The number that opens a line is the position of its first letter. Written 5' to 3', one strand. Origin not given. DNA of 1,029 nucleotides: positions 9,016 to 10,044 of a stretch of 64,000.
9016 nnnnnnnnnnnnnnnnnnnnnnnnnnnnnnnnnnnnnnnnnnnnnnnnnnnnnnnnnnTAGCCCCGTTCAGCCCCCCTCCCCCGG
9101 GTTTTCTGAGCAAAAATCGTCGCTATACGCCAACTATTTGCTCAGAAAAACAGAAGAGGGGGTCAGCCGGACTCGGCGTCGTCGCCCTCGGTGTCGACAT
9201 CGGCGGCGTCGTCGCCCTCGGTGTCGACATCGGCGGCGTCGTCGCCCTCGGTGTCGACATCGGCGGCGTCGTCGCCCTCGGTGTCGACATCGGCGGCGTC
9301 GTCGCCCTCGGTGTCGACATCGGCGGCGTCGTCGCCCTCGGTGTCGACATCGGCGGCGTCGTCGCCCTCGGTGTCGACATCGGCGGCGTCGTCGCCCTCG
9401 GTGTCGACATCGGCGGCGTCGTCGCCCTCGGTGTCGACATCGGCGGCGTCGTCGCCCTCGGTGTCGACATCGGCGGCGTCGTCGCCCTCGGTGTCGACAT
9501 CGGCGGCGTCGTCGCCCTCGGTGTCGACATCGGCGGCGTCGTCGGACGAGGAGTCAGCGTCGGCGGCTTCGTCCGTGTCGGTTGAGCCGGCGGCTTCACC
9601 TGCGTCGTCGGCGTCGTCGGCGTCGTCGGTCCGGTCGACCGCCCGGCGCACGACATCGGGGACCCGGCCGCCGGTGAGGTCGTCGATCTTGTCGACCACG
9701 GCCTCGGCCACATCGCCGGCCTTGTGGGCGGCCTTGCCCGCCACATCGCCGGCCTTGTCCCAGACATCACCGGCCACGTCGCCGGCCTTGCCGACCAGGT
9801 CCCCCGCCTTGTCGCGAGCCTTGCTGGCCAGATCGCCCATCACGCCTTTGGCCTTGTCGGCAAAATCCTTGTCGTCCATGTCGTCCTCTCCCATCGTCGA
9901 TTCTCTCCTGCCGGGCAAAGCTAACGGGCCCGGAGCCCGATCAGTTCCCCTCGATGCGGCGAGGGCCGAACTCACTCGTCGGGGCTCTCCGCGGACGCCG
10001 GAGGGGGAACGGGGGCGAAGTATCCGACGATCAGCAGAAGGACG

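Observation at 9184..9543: Twelve perfectly identical 30-bp repeats encode (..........)x12 at the C-terminus of a KAGD-repeat protein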

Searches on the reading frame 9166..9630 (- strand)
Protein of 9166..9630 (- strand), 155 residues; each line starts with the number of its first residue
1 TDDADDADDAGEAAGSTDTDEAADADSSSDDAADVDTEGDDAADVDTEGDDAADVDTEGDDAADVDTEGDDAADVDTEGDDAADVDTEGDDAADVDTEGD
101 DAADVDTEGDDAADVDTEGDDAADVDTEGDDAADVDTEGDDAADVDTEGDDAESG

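Call 55: search_solved_structures(query=window:9166-9630:-, max_evalue=10, show_alignments=1)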
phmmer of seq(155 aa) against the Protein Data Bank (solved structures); distinct sequences matched with E-value up to 10: 5.
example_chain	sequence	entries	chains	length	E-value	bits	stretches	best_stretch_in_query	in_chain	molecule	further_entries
7muc_AG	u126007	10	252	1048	3.7e-07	33.4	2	21-143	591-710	IcmE protein | IcmE (DotG)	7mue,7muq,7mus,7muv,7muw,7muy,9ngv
9ngw_A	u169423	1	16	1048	3.7e-07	33.4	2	21-143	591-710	IcmE (DotG)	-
1hy8_A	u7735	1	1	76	0.15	15.2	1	47-140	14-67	ACYL CARRIER PROTEIN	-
2x2b_A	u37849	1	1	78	0.18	14.9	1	47-100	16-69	ACYL CARRIER PROTEIN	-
1f80_D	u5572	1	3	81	0.32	14.1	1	46-100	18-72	ACYL CARRIER PROTEIN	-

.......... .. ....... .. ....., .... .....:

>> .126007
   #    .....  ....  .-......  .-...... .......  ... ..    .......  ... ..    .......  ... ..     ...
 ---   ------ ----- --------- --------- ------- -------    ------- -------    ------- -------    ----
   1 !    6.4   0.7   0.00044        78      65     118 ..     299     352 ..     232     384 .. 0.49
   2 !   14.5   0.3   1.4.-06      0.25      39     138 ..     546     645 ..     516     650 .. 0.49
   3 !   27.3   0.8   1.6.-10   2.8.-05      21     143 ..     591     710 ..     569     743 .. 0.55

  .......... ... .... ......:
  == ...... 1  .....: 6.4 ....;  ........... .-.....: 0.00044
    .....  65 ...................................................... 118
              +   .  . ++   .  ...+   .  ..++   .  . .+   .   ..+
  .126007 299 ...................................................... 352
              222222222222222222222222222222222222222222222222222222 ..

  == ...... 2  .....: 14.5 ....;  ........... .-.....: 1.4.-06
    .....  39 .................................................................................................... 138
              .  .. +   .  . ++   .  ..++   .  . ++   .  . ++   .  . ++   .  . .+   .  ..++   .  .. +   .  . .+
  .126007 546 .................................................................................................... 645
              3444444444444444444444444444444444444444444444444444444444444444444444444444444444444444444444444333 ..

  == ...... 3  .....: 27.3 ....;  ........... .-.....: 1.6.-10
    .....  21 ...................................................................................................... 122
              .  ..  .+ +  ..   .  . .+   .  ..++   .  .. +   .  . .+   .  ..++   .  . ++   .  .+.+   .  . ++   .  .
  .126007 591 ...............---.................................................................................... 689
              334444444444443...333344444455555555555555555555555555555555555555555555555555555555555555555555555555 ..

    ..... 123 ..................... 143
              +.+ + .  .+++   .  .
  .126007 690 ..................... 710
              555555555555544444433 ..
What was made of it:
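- On Pentapeptide-repeat beta-helix (DotG/IcmE-like, MfpA/Qnr-like): The alignment to DotG shares only G, A and D at period 10, and DotG's F position is Asp here (call 55).
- The tail aligns to the 10-residue repeats of Legionella DotG/IcmE (E=3.7e-7, call 55). The DotG match rests only on a G..A.D skeleton, and one of the two core hydrophobic positions (F in DotG) is Asp here (call 55).
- Tried and rejected: PDB sequence search: the DotG/IcmE hit was rejected as a period-10 compositional match (call 55).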

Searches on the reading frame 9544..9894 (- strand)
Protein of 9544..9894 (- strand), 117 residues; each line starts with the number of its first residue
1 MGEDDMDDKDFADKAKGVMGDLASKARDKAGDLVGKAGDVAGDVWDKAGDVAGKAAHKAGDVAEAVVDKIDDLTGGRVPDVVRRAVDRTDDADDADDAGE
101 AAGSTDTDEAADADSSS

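Call 7: search_protein_families(library=pfam, proteins=[window:9544-9894:-], max_evalue=10)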
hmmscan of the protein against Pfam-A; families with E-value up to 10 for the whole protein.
seq(117 aa): 5 families
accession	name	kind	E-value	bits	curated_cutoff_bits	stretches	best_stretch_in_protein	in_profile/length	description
PF14013.11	MT0933_antitox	-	1.4e-06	28.8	27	2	46-92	2-48/49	MT0933-like antitoxin protein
PF12396.14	DUF3659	-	0.00093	19.5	24.8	1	28-56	28-56/61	Protein of unknown function (DUF3659)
PF12732.12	YtxH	-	0.0048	17.8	37.5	1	36-74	29-67/71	YtxH-like protein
PF23706.1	Rv1893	-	0.0048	17.1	27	2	19-44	12-38/72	Rv1893-like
PF05802.16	SctB2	-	0.043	14.7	26.5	1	23-70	70-117/162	SPI-2 type 3 secretion system translocon protein SctB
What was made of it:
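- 9619..9759 (-): Conserved family core (residues 46-92: ...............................), matching Pfam PF14013 MT0933_antitox. Call 7 (28.8 bits, cutoff 27, profile positions 2-48 of 49).
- On PF14013 MT0933_antitox (sequence family): N-terminal 117 aa: 28.8 bits, E=1.4e-6, profile positions 2-48 of 49 (call 7).
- PF14013 hit above threshold once the tail is removed (call 7). The Pfam hit is marginal (28.8 against 27 bits) and disappears in the full-length scan (call 7). PF14013 hit (call 7).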

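Call 8: search_protein_families(library=ncbifam, proteins=[window:9544-9894:-], max_evalue=10)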
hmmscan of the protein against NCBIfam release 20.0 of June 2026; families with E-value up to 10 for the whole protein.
seq(117 aa): 1 family
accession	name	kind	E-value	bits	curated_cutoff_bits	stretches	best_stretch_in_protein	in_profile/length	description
NF038035.1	lactGalph_entA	subfamily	0.0044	17.1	37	1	42-56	12-27/35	lactococcin G-alpha/enterocin 1071A family bacteriocin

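Call 11: find_homologous_proteins(query=window:9544-9894:-, max_evalue=0.001)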
Query seq(117 aa) (117 aa): 1 proteins with E <= 0.001 among 620 candidates.
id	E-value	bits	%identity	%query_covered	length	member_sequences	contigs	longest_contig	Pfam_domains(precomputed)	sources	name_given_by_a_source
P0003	2.1e-4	40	56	46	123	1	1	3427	-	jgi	jgi:hypothetical protein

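Call 25: find_homologous_proteins(query=A1, max_evalue=0.001)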
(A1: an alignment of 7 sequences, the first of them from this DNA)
Query A1 (7 sequences) (117 aa, profile of the alignment): 57 proteins with E <= 0.001 among 8000 candidates.
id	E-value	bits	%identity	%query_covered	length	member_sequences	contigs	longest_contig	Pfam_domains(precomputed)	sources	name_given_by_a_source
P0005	5.0e-29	118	56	59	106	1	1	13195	PF14013.12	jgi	jgi:ElaB/YqjD/DUF883 family membrane-anchored ribosome-binding protein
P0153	3.0e-27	113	59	50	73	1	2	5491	PF14013.12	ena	-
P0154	1.4e-25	107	54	60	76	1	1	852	PF14013.12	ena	-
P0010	2.3e-24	103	58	44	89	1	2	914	-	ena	-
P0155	4.1e-24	102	53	62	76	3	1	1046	-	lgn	-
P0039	9.1e-23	98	43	79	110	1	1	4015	-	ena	-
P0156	1.2e-22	98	50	47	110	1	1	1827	-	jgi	jgi:uncharacterized protein YjbJ (UPF0337 family)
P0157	1.5e-22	97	52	76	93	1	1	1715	PF14013.12,PF28479.1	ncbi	-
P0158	3.2e-22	96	41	90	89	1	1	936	-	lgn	-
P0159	1.0e-20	92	53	50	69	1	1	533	PF14013.12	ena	-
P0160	3.0e-20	90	60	37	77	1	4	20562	-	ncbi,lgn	-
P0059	3.2e-20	90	58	53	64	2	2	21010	PF14013.12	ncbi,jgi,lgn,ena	-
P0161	3.2e-20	90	46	58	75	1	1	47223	PF14013.12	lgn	-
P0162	1.3e-19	88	56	41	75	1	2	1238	PF14013.12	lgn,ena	-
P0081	1.4e-19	88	56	46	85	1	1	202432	-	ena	-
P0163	2.3e-19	87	52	50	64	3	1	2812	PF14013.12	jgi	-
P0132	7.4e-19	86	49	37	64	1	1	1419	PF14013.12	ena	-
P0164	7.7e-19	86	56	73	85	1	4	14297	-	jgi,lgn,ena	-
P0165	1.2e-18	85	60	38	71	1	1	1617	PF14013.12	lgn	-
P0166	3.2e-18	84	50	50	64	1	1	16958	PF14013.12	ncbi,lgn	-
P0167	3.4e-18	83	52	74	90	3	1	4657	PF28479.1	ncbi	-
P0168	5.3e-18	83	53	54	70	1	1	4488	PF14013.12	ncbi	-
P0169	6.0e-18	83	50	50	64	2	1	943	PF14013.12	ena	-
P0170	1.4e-16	78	53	40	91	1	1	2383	PF14013.12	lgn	-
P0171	1.7e-16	78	57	39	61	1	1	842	PF14013.12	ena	-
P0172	4.4e-16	77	46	51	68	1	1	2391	PF14013.12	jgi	jgi:hypothetical protein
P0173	4.4e-16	77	52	50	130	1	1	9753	PF14013.12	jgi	-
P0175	7.7e-16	76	48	50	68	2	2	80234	PF14013.12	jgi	-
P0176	1.3e-15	75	52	28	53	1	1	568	PF14013.12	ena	-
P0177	1.8e-15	75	51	51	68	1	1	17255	PF14013.12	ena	-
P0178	4.2e-15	74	54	41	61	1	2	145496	PF14013.12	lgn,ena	-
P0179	1.7e-14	72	55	50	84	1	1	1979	PF14013.12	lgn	-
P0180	4.2e-12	64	46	55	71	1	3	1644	PF14013.12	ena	-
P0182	1.1e-10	59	42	40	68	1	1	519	PF14013.12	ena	-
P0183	1.2e-10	59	42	40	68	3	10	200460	PF14013.12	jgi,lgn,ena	-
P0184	1.5e-10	59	52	39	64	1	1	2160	PF14013.12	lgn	-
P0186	5.1e-10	57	53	26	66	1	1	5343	PF14013.12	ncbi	-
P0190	3.0e-9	55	49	57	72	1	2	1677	PF14013.12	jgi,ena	-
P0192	7.3e-9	54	49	56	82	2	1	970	PF14013.12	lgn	-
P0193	2.2e-8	52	42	31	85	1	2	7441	PF14013.12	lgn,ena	-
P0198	2.9e-5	42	32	64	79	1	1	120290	PF14013.12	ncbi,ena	-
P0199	9.0e-5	40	31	61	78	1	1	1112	PF14013.12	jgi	jgi:hypothetical protein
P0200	5.1e-4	38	31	65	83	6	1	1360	PF14013.12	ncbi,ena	-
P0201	6.4e-4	38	58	41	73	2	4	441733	PF28479.1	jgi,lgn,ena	-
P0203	9.8e-4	37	44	64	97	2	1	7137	PF14013.12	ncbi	-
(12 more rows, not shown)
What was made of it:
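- On PF14013 MT0933_antitox (sequence family): 37 of 57 relatives have precomputed PF14013 hits (call 25).
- Closest known: Pfam PF14013 MT0933-like 'antitoxin'. Same: The Pfam score is above the gathering threshold for the N-terminal 117 aa (call 7), and most relatives carry the same domain (call 25).
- Closest known: CsbD / YjbJ. Same: One relative (P0156) is named 'YjbJ (UPF0337 family)' and another (P0005) 'ElaB/YqjD/DUF883' by JGI's automatic annotation (call 25).
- Checked: Its N-terminal part has a Pfam hit and about 57 homologues (calls 7, 25).
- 57 relatives of 38-203 aa, 37 of them with a precomputed PF14013 hit (call 25).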

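Call 29: find_encoding_contigs(protein=P0160, flank=5000, max_places=3)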
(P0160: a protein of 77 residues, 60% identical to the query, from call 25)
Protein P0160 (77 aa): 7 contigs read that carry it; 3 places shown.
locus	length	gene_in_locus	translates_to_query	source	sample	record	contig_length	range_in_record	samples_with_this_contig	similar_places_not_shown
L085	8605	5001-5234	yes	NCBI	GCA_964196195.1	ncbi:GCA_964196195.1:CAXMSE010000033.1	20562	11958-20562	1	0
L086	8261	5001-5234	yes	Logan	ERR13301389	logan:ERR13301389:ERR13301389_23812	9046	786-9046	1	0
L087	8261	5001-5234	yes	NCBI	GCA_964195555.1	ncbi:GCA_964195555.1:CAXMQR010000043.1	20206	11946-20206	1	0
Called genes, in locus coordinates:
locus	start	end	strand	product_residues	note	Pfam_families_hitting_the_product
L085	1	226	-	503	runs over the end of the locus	PF00083:Sugar_tr (weak), PF07690:MFS_1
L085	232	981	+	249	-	PF03006:HlyIII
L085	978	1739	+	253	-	PF11716:MDMPI_N, PF07398:MDMPI_C (weak)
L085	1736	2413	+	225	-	-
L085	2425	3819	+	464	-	PF00962:A_deaminase, PF06108:DUF952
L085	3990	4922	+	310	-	-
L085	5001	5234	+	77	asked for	-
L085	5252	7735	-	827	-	PF00270:DEAD, PF04851:ResIII, PF22527:DEXQc_Suv3, PF12029:DUF3516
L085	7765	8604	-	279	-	?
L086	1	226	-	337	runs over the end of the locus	?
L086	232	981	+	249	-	PF03006:HlyIII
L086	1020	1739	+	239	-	PF11716:MDMPI_N, PF07398:MDMPI_C (weak)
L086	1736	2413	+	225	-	-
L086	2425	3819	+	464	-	PF00962:A_deaminase, PF06108:DUF952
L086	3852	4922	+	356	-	-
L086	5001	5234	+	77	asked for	-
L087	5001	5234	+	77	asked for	-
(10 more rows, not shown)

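Call 36: find_encoding_contigs(protein=P0167, flank=5000, max_places=3)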
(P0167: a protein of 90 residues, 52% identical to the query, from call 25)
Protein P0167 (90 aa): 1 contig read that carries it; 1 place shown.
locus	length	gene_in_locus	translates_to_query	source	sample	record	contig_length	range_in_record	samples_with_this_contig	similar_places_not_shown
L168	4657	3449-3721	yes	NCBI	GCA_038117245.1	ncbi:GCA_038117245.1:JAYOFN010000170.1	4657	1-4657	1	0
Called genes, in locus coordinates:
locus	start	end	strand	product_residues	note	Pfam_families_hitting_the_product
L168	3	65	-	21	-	?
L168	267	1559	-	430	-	PF00067:p450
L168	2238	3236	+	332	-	-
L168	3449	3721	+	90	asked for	PF28479:At4g13230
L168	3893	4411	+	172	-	PF05305:DUF732 (weak)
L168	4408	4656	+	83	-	?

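Call 38: find_encoding_contigs(protein=P0164, flank=5000, max_places=2)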
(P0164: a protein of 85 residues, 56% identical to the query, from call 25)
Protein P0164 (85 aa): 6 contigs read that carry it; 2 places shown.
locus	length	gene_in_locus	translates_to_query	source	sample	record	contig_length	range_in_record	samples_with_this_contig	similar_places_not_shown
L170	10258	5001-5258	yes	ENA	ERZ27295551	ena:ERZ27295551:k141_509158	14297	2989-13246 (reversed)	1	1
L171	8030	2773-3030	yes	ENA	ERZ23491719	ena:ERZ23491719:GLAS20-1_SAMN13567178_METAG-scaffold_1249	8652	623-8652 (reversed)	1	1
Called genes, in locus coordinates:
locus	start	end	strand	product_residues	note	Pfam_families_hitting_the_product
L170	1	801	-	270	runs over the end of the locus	PF03734:YkuD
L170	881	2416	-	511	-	PF00083:Sugar_tr, PF07690:MFS_1, PF00083:Sugar_tr (weak), PF07690:MFS_1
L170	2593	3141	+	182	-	PF03006:HlyIII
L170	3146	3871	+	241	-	PF11716:MDMPI_N, PF07398:MDMPI_C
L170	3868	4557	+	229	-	-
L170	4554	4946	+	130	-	PF06108:DUF952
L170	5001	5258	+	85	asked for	-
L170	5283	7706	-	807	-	PF00270:DEAD, PF04851:ResIII, PF22527:DEXQc_Suv3, PF12029:DUF3516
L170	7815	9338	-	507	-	PF13727:CoA_binding_3 (weak), PF02397:Bac_transf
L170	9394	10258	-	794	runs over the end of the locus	PF05872:HerA_C (faint), PF01935:DUF87 (weak)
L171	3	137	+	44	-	?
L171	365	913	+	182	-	PF03006:HlyIII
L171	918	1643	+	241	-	PF11716:MDMPI_N, PF07398:MDMPI_C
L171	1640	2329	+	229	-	-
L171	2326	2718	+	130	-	PF06108:DUF952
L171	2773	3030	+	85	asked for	-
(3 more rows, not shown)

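Call 39: search_protein_families(library=pfam, proteins=[P0167, P0157], max_evalue=0.01)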
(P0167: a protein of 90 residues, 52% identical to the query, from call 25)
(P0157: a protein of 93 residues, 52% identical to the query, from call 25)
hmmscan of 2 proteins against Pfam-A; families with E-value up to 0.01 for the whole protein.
P0167 (90 aa): 3 families
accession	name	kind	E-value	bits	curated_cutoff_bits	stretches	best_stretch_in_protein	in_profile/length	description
PF14013.11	MT0933_antitox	-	0.0027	18.4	27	0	30-79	2-47/49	MT0933-like antitoxin protein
PF05597.16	Phasin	-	0.0028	18.1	28.8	1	6-76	25-94/126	Poly(hydroxyalcanoate) granule associated protein (phasin)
PF12732.12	YtxH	-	0.0081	17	37.5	0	8-51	24-67/71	YtxH-like protein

P0157 (93 aa): 2 families
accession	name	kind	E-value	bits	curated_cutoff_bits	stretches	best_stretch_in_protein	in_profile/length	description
PF14013.11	MT0933_antitox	-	2.2e-07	31.4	27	1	37-82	2-47/49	MT0933-like antitoxin protein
PF12732.12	YtxH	-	0.0011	19.8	37.5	0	7-46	27-66/71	YtxH-like protein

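Call 56: search_solved_structures(query=A1, max_evalue=10)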
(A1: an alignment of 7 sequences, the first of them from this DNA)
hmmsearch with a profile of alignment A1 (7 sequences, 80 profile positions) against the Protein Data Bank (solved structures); distinct sequences matched with E-value up to 10: 13.
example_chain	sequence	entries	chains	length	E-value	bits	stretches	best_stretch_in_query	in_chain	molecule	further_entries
7y9n_A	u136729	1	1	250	2e-05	28.1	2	10-71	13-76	Spike protein S2',5HB-H2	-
9na8_D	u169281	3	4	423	0.037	17.6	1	21-67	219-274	AUGMIN subunit 4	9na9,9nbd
2l9q_A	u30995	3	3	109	0.42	14.2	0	9-49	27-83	12 kDa heat shock protein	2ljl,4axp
9ji7_A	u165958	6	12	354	0.55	13.8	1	16-56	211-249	NADP-dependent oxidoreductase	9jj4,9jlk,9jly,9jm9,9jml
8gjg_A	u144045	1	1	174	1.3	12.6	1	3-32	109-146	gluc_A04_0005 Binder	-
1l1o_B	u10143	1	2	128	1.3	12.6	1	31-69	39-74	Replication protein A 32 kDa subunit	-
1quq_A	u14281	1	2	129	1.3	12.6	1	31-69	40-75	PROTEIN (REPLICATION PROTEIN A 32 KD SUBUNIT)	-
2pqa_A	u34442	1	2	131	1.4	12.6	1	31-69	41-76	Replication protein A 32 kDa subunit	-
3kdf_D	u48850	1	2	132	1.4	12.5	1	31-69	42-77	Replication protein A 32 kDa subunit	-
9m8o_M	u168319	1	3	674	2.3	11.8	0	7-29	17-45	Gp14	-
2w7y_A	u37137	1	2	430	5.5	10.6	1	4-78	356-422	PROBABLE SUGAR ABC TRANSPORTER, SUGAR-BINDING PROTEIN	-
1eq1_A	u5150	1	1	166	5.7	10.6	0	10-39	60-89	APOLIPOPHORIN-III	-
6xr2_A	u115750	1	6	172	6.1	10.5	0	5-31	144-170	dTor_3x57R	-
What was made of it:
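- Closest known: Group 3 LEA proteins. Same: Weak PDB profile hits to Hsp12 and apolipophorin-III were found but are not significant (call 56).
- Tried and rejected: No solved homologue of the N-terminal domain exists (call 56).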

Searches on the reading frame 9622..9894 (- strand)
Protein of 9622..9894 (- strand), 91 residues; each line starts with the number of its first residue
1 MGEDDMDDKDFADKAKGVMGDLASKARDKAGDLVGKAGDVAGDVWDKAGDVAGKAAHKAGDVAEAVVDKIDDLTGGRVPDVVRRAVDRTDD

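Call 21: search_protein_representatives(protein=window:9622-9894:-)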
Query: 91 residues. Proteins with E-value up to 0.001 (for the whole library): 154; up to 1e-10: 3; up to 1e-30: 0. The best 150 are listed.
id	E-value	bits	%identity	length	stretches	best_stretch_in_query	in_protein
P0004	1.0e-12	64.6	40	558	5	17-76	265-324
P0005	4.5e-11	59.3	57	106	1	30-90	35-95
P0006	8.0e-11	58.5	29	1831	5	14-63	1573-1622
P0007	2.0e-10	57.3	36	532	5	12-84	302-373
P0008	3.3e-10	56.6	37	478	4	14-75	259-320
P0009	4.8e-10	56.1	43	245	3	22-83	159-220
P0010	6.4e-10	55.7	57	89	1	8-90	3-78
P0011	1.1e-09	55.0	44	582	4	21-71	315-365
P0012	2.0e-09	54.1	44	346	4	12-65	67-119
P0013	2.5e-09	53.7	37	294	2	12-71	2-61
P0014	3.6e-09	53.3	52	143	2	20-88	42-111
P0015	4.2e-09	53.0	32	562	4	19-91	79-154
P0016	4.7e-09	52.9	32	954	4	10-68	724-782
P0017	4.9e-09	52.8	32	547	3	9-75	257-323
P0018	1.4e-08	51.4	36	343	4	10-66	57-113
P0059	1.1e-05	42.1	58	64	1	43-90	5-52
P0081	6.1e-05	39.7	56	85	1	43-90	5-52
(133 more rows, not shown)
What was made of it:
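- Tried and rejected: The exhaustive HMMER search plus a profile search were needed to find the family (calls 21, 25).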

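Call 27: find_encoding_contigs(protein=P0081, flank=5000, max_places=3)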
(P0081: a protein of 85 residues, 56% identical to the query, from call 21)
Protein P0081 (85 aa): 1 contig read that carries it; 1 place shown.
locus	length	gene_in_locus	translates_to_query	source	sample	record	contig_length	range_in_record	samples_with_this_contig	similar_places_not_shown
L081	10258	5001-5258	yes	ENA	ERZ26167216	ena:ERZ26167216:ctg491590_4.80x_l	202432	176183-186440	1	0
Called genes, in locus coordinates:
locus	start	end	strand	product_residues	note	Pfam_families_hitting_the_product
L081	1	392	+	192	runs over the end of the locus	PF03006:HlyIII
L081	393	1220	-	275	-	PF00106:adh_short (faint), PF13561:adh_short_C2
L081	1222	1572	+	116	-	PF07398:MDMPI_C (weak)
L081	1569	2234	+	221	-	PF11361:DUF3159 (faint)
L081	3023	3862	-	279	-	PF00106:adh_short, PF08659:KR, PF23441:SDR, PF13561:adh_short_C2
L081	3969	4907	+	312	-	PF13011:LZ_Tnp_IS481 (faint), PF13384:HTH_23 (faint), PF13518:HTH_28 (faint), PF13565:HTH_32, PF13683:rve_3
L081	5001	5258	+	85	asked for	-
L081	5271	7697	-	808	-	PF00270:DEAD, PF04851:ResIII, PF22527:DEXQc_Suv3, PF12029:DUF3516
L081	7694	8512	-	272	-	PF13561:adh_short_C2 (weak), PF00106:adh_short, PF13561:adh_short_C2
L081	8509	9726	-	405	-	PF00067:p450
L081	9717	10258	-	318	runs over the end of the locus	PF13011:LZ_Tnp_IS481, PF13565:HTH_32 (weak)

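Call 28: find_encoding_contigs(protein=P0059, flank=5000, max_places=3)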
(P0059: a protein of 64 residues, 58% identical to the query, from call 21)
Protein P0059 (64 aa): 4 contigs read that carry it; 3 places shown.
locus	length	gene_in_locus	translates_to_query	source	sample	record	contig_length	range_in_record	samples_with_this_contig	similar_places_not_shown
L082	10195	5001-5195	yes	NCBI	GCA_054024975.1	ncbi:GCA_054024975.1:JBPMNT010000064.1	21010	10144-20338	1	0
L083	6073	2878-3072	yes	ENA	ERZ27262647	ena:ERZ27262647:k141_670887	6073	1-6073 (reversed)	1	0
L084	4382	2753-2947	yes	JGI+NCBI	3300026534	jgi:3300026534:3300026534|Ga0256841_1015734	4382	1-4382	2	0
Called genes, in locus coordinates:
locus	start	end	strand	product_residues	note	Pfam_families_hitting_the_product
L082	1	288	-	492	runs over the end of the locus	PF06965:Na_H_antiport_1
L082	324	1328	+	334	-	PF01149:Fapy_DNA_glyco, PF06831:H2TH, PF06827:zf-FPG_IleRS (weak)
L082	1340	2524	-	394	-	PF02156:Glyco_hydro_26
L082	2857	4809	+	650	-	PF00535:Glycos_transf_2, PF13641:Glyco_tranf_2_3, PF13506:Glyco_transf_21, PF13632:Glyco_trans_2_3, PF03552:Cellulose_synt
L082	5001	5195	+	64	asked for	PF14013:MT0933_antitox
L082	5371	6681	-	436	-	-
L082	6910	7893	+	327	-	PF00291:PALP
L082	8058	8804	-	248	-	PF01738:DLH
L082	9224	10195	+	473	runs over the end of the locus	PF01546:Peptidase_M20, PF07687:M20_dimer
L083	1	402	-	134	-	?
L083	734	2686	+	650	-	PF00535:Glycos_transf_2, PF13641:Glyco_tranf_2_3, PF13506:Glyco_transf_21, PF13632:Glyco_trans_2_3, PF03552:Cellulose_synt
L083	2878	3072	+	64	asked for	PF14013:MT0933_antitox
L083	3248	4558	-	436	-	-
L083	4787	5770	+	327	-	PF00291:PALP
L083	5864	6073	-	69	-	?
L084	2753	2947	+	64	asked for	PF14013:MT0933_antitox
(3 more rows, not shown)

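Call 37: find_encoding_contigs(protein=P0005, flank=5000, max_places=2)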
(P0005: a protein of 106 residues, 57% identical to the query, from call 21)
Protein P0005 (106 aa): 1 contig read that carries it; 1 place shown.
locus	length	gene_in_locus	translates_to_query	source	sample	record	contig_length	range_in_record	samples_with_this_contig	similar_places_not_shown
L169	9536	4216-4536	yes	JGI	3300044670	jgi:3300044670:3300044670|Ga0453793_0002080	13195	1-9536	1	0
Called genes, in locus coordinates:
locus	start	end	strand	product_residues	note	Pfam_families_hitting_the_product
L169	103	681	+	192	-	PF03006:HlyIII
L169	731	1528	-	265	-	PF00106:adh_short (faint), PF13561:adh_short_C2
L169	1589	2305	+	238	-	PF11716:MDMPI_N, PF07398:MDMPI_C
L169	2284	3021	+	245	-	PF11361:DUF3159 (weak)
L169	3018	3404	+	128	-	PF06108:DUF952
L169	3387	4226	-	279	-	PF00106:adh_short, PF08659:KR, PF23441:SDR, PF13561:adh_short_C2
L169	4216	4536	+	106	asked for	PF14013:MT0933_antitox (weak)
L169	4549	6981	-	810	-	PF00270:DEAD, PF04851:ResIII, PF22527:DEXQc_Suv3, PF12029:DUF3516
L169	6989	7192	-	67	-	-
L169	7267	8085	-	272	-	PF00106:adh_short, PF13561:adh_short_C2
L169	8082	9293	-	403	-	PF00067:p450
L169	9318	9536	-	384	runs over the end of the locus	PF05977:MFS_3, PF07690:MFS_1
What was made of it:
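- Positional orthology: the gene lies tail-to-tail with the DUF3516 helicase in L081, L085-87, L169 and L170-171 (calls 27, 29, 37, 38).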

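Call 39: search_protein_families(library=pfam, proteins=[P0081], max_evalue=0.01)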
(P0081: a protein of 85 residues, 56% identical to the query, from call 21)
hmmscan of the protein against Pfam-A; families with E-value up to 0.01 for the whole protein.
P0081 (85 aa): 1 family
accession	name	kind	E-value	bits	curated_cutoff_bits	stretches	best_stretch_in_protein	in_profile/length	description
PF14013.11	MT0933_antitox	-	0.00026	21.6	27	1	8-53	2-47/49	MT0933-like antitoxin protein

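Call 54: search_protein_families(library=padloc, proteins=[window:9622-9894:-], max_evalue=1)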
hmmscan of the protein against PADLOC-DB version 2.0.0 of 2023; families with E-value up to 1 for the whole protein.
seq(91 aa): 0 families
